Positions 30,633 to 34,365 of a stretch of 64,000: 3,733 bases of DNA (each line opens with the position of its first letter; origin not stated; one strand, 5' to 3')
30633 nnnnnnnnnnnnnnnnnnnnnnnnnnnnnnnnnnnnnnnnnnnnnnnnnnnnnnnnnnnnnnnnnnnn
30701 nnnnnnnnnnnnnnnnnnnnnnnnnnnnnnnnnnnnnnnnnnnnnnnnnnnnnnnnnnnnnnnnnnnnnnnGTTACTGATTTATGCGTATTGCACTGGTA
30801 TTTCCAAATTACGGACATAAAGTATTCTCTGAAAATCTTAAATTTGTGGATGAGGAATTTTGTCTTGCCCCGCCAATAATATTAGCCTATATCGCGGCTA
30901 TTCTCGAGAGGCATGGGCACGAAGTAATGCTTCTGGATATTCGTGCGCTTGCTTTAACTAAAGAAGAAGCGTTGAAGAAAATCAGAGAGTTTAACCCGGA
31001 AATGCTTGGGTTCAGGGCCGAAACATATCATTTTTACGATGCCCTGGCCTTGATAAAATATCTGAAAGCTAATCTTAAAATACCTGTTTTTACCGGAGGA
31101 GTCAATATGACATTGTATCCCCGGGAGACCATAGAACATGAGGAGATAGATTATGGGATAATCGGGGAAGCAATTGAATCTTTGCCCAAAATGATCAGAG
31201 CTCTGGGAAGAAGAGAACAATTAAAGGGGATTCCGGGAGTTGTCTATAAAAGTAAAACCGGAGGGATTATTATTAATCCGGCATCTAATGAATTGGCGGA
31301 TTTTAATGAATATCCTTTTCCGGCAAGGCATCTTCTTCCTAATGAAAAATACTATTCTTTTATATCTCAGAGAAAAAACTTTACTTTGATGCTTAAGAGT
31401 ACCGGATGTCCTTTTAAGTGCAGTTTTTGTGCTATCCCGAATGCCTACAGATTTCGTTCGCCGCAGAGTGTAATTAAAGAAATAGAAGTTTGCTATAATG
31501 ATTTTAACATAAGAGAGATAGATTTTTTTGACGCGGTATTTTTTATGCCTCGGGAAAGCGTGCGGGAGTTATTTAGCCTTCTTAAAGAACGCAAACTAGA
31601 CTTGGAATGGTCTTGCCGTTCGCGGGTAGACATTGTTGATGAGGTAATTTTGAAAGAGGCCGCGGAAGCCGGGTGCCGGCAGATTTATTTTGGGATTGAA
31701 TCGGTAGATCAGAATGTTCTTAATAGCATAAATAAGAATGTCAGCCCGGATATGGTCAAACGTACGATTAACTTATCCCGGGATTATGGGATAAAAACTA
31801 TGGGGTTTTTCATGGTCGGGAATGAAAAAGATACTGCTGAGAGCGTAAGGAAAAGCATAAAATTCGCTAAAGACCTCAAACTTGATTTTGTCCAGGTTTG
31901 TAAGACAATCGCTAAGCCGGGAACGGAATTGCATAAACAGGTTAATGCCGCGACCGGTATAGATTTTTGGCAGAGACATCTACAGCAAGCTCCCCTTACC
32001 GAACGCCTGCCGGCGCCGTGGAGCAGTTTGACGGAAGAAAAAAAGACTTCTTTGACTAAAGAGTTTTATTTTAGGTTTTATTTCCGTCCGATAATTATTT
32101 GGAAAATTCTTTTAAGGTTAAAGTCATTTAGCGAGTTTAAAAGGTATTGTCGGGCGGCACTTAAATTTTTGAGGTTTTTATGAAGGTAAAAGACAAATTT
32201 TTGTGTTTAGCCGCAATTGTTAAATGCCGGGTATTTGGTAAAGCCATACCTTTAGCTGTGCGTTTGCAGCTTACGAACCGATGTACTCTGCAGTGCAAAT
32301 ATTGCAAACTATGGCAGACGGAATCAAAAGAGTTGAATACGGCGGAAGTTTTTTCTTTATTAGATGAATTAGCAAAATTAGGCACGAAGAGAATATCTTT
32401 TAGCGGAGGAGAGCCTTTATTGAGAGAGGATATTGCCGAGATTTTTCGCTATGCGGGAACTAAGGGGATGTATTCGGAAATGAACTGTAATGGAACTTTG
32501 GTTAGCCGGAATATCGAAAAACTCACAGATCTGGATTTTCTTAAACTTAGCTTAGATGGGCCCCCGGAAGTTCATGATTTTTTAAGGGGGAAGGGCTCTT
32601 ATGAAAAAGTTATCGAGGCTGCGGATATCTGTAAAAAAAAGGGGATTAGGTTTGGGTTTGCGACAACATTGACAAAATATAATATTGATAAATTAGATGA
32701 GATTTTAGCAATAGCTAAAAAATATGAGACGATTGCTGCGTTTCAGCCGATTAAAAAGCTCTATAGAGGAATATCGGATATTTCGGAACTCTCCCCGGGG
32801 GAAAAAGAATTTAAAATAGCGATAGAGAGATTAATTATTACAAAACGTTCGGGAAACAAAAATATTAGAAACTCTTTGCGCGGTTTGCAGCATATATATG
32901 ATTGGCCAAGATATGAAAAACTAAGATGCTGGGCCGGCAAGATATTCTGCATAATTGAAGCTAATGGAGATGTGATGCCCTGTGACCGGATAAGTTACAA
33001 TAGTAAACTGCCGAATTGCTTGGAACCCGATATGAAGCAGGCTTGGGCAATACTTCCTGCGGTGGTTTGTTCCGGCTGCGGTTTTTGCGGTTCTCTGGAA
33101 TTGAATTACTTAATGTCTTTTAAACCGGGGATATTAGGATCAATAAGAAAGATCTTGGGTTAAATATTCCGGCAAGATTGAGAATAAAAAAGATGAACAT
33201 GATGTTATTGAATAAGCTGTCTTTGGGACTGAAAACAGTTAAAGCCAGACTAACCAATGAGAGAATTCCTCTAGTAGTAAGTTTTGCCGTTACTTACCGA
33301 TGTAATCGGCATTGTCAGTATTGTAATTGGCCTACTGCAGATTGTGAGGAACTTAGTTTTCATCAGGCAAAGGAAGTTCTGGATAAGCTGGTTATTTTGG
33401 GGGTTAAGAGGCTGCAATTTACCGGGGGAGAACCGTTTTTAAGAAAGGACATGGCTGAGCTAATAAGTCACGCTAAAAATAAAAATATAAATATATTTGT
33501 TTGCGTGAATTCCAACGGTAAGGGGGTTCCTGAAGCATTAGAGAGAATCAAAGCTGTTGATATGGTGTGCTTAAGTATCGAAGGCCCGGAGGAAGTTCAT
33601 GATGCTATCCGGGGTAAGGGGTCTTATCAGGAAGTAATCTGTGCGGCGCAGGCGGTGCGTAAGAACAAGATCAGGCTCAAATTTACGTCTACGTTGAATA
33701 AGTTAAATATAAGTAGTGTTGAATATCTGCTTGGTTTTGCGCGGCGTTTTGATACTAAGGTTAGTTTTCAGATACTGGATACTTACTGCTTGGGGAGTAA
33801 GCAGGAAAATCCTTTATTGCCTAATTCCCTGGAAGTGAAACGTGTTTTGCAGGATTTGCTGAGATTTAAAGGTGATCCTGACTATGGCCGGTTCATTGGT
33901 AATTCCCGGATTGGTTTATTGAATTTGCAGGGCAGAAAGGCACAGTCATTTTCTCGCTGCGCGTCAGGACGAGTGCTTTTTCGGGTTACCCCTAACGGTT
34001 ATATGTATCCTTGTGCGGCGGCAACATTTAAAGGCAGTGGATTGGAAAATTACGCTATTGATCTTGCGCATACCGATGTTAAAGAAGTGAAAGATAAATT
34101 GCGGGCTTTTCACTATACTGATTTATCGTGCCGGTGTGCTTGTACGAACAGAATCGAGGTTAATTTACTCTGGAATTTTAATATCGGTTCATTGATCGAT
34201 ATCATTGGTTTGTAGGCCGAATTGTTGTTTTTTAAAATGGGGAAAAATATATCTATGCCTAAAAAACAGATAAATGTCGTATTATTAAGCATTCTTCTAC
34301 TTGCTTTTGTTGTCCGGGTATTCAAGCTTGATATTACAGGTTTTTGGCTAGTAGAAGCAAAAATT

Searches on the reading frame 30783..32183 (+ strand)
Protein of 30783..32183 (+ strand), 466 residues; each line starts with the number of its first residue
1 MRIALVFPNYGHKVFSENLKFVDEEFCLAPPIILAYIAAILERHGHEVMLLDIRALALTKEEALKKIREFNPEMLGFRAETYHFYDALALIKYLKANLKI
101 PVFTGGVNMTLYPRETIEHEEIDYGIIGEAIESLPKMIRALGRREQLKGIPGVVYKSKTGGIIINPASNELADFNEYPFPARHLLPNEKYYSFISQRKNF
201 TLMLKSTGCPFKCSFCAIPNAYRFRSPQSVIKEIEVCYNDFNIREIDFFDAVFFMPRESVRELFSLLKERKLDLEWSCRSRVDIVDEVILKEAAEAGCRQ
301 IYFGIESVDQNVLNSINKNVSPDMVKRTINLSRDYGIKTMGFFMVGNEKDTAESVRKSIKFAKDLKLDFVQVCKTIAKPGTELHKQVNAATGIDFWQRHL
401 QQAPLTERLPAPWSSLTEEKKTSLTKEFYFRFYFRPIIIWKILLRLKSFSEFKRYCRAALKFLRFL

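Call 9: search_protein_families(library=pfam, proteins=[window:30783-32183:+], max_evalue=0.001)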
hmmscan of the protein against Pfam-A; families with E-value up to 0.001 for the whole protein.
window:30783-32183:+ (466 aa): 2 families
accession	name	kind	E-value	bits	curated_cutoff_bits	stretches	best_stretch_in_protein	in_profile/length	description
PF04055.27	Radical_SAM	-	4.3e-23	82.8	29.5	1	206-362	4-166/166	Radical SAM superfamily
PF02310.24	B12-binding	-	1.4e-17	64.1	32.1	1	30-134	13-117/121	B12 binding domain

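Call 79: search_protein_families(library=ncbifam, proteins=[window:30783-32183:+], max_evalue=1e-8)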
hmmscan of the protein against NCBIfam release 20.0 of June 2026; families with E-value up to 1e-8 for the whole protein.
window:30783-32183:+ (466 aa): 17 families
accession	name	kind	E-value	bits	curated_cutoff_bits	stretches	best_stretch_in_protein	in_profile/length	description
TIGR03471.1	HpnJ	equivalog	1e-50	173.1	577.6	1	31-466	34-467/472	hopanoid biosynthesis associated radical SAM protein HpnJ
TIGR02026.1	BchE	equivalog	6e-39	134.2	481.35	1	29-451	20-445/497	magnesium-protoporphyrin IX monomethyl ester anaerobic oxidative cyclase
TIGR04385.1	B12_rSAM_cofa1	equivalog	1.9e-35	122.9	450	1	31-365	20-364/438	B12 lower ligand biosynthesis radical SAM protein BzaD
NF050148.1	rSAM_ApyD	equivalog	2e-35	122.3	750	1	29-357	23-358/645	RiPP biosynthesis radical SAM protein ApyD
TIGR04479.1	bcpD_PhpK_rSAM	subfamily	2.6e-35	121.8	600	1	34-386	75-430/504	PhpK family radical SAM P-methyltransferase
TIGR04072.2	rSAM_ladder_B12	equivalog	6.5e-33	114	360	1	31-388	18-373/443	lipid biosynthesis B12-binding/radical SAM protein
NF038361.1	rSAM_Sden_1168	equivalog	2.1e-32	112.4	575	1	28-395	82-481/560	Sden_1168 family B12-binding radical SAM P-methyltransferase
TIGR04367.1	HpnR_B12_rSAM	equivalog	1.6e-29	102.8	650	1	30-411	21-398/490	hopanoid C-3 methylase HpnR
NF033070.1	rSAM_AprD4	equivalog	1.7e-25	89.9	500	1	143-389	141-392/456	AprD4 family radical SAM diol-dehydratase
TIGR04014.1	B12_SAM_MJ_0865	equivalog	1.1e-21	77.1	360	1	89-387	59-358/434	methyl-coenzyme M reductase glutamine C-methyltransferase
TIGR03975.1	rSAM_ocin_1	subfamily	1.5e-21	76.6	281.85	1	61-353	118-418/606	RiPP maturation radical SAM C-methyltransferase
TIGR04013.1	B12_SAM_MJ_1487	hypoth_equivalog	1.1e-19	70.5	251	1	56-244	27-198/382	TIGR04013 family B12-binding domain/radical SAM domain-containing protein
TIGR04295.1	B12_rSAM_oligo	hypoth_equivalog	5.4e-19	68.2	400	1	31-320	25-316/422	TIGR04295 family B12-binding domain-containing radical SAM protein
TIGR04190.1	B12_SAM_Ta0216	equivalog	1.1e-16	60.6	500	1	31-370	37-399/554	TIGR04190 family B12-binding domain/radical SAM domain protein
NF040542.1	rSAM_RCCLKC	equivalog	8.2e-15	54.9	450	1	90-366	68-351/423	arsinothricin biosynthesis radical SAM protein ArsL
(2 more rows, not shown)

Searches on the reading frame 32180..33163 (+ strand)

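Call 9: search_protein_families(library=pfam, proteins=[window:32180-33163:+], max_evalue=0.001)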
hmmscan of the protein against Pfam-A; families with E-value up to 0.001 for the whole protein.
window:32180-33163:+ (327 aa): 3 families
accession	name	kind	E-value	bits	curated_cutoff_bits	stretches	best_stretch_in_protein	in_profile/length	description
PF04055.27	Radical_SAM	-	3e-26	93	29.5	1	30-176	2-163/166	Radical SAM superfamily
PF13353.11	Fer4_12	-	2.7e-05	24.9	22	1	33-129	13-117/137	4Fe-4S single cluster domain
PF13186.11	SPASM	-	0.00013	22.6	21.5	1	250-289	1-43/67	Iron-sulfur cluster-binding domain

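Call 79: search_protein_families(library=ncbifam, proteins=[window:32180-33163:+], max_evalue=1e-8)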
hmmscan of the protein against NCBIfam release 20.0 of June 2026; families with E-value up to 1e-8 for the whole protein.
window:32180-33163:+ (327 aa): 48 families (the best 25 are shown)
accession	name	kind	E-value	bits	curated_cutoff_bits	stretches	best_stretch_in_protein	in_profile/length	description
TIGR04051.1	rSAM_NirJ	equivalog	5.7e-31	107.8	515.45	1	29-182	6-166/354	heme d1 biosynthesis radical SAM protein NirJ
TIGR04055.1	rSAM_NirJ2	equivalog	8.3e-31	107.7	500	1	30-289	5-273/326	putative heme d1 biosynthesis radical SAM protein NirJ2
TIGR03961.1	rSAM_PTO1314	hypoth_equivalog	1.3e-30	106.9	306.05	1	20-303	18-298/332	PTO1314 family radical SAM protein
TIGR04545.1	rSAM_ahbD_hemeb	equivalog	1.1e-29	103.9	500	1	29-186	4-169/339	heme b synthase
TIGR04546.1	rSAM_ahbC_deAc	equivalog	6.4e-29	100.9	650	1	27-183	41-204/390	12,18-didecarboxysiroheme deacetylase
TIGR03962.1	mycofact_rSAM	equivalog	6.1e-28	98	265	1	20-269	7-260/339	mycofactocin radical SAM maturase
TIGR04347.1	pseudo_SAM_Halo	equivalog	3.2e-27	95.8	525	1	28-218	41-238/390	TIGR04347 family pseudo-SAM/SPASM protein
TIGR04054.1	rSAM_NirJ1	equivalog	1.5e-26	92.9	650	1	27-183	38-201/387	putative heme d1 biosynthesis radical SAM protein NirJ1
NF045574.1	sacti_mat_StsB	exception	3.2e-26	92.2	625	1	29-273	100-343/466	StsB family radical SAM/SPASM domain sactipeptide maturase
TIGR02109.1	PQQ_syn_pqqE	equivalog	4.6e-26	91.6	381.35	1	22-289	4-280/358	pyrroloquinoline quinone biosynthesis protein PqqE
NF050035.1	rSAM_WgK_link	exception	4.9e-26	91.6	650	1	23-177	7-169/367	radical SAM/SPASM peptide maturase WgkB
TIGR04053.2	TIGR04053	equivalog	1.8e-25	90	395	1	24-183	7-177/366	TIGR04053 family radical SAM/SPASM domain-containing protein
TIGR04250.1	SCM_rSAM_ScmE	equivalog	3e-25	88.9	400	1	24-197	2-183/358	SynChlorMet cassette radical SAM/SPASM protein ScmE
TIGR04303.1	GeoRSP_rSAM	equivalog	4.5e-25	88.9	400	1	23-290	3-276/325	GeoRSP system radical SAM/SPASM protein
TIGR04082.1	rSAM_for_selen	equivalog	2.7e-20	72.6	350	1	27-186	201-363/516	thio(seleno)oxazole modification radical SAM maturase SbtM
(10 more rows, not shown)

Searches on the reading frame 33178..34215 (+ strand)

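Call 9: search_protein_families(library=pfam, proteins=[window:33178-34215:+], max_evalue=0.001)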
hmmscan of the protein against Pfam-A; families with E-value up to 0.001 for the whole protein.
window:33178-34215:+ (345 aa): 2 families
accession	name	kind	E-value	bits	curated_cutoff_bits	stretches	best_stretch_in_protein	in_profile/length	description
PF04055.27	Radical_SAM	-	5.2e-24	85.7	29.5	1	38-185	3-163/166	Radical SAM superfamily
PF13353.11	Fer4_12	-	0.00012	22.9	22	1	41-130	14-109/137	4Fe-4S single cluster domain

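Call 79: search_protein_families(library=ncbifam, proteins=[window:33178-34215:+], max_evalue=1e-8)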
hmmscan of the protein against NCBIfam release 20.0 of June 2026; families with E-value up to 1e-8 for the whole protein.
window:33178-34215:+ (345 aa): 45 families (the best 25 are shown)
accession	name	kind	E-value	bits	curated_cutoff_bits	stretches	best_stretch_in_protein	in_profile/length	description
TIGR03962.1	mycofact_rSAM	equivalog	8.8e-25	87.6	265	1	30-284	10-264/339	mycofactocin radical SAM maturase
TIGR02109.1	PQQ_syn_pqqE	equivalog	1.4e-24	86.7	381.35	1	30-283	5-261/358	pyrroloquinoline quinone biosynthesis protein PqqE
TIGR03961.1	rSAM_PTO1314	hypoth_equivalog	3.4e-23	82.5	306.05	1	24-232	15-218/332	PTO1314 family radical SAM protein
NF050035.1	rSAM_WgK_link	exception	9.2e-23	80.8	650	1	30-180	7-163/367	radical SAM/SPASM peptide maturase WgkB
TIGR04053.2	TIGR04053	equivalog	2.3e-22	79.8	395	1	28-195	4-180/366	TIGR04053 family radical SAM/SPASM domain-containing protein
TIGR04051.1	rSAM_NirJ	equivalog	1.2e-21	77.1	515.45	1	33-188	3-163/354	heme d1 biosynthesis radical SAM protein NirJ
TIGR04546.1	rSAM_ahbC_deAc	equivalog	8.4e-21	74.2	650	1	27-191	35-203/390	12,18-didecarboxysiroheme deacetylase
NF045574.1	sacti_mat_StsB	exception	5.5e-20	71.6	625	1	33-194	97-262/466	StsB family radical SAM/SPASM domain sactipeptide maturase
TIGR04054.1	rSAM_NirJ1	equivalog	1.8e-19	69.7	650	1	31-189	36-198/387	putative heme d1 biosynthesis radical SAM protein NirJ1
TIGR04545.1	rSAM_ahbD_hemeb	equivalog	1.3e-18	67.5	500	1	34-194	2-168/339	heme b synthase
TIGR04055.1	rSAM_NirJ2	equivalog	1.5e-18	67.5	500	1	33-191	1-164/326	putative heme d1 biosynthesis radical SAM protein NirJ2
TIGR02666.1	moaA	equivalog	2e-18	66.5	284.05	1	37-197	15-189/336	GTP 3',8-cyclase MoaA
TIGR02668.1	moaA_archaeal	equivalog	4.5e-18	65.3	325.25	1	36-206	14-190/303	GTP 3',8-cyclase MoaA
TIGR04303.1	GeoRSP_rSAM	equivalog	7e-18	65.3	400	1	30-228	3-205/325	GeoRSP system radical SAM/SPASM protein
TIGR04250.1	SCM_rSAM_ScmE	equivalog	5.8e-17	61.6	400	1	33-184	4-161/358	SynChlorMet cassette radical SAM/SPASM protein ScmE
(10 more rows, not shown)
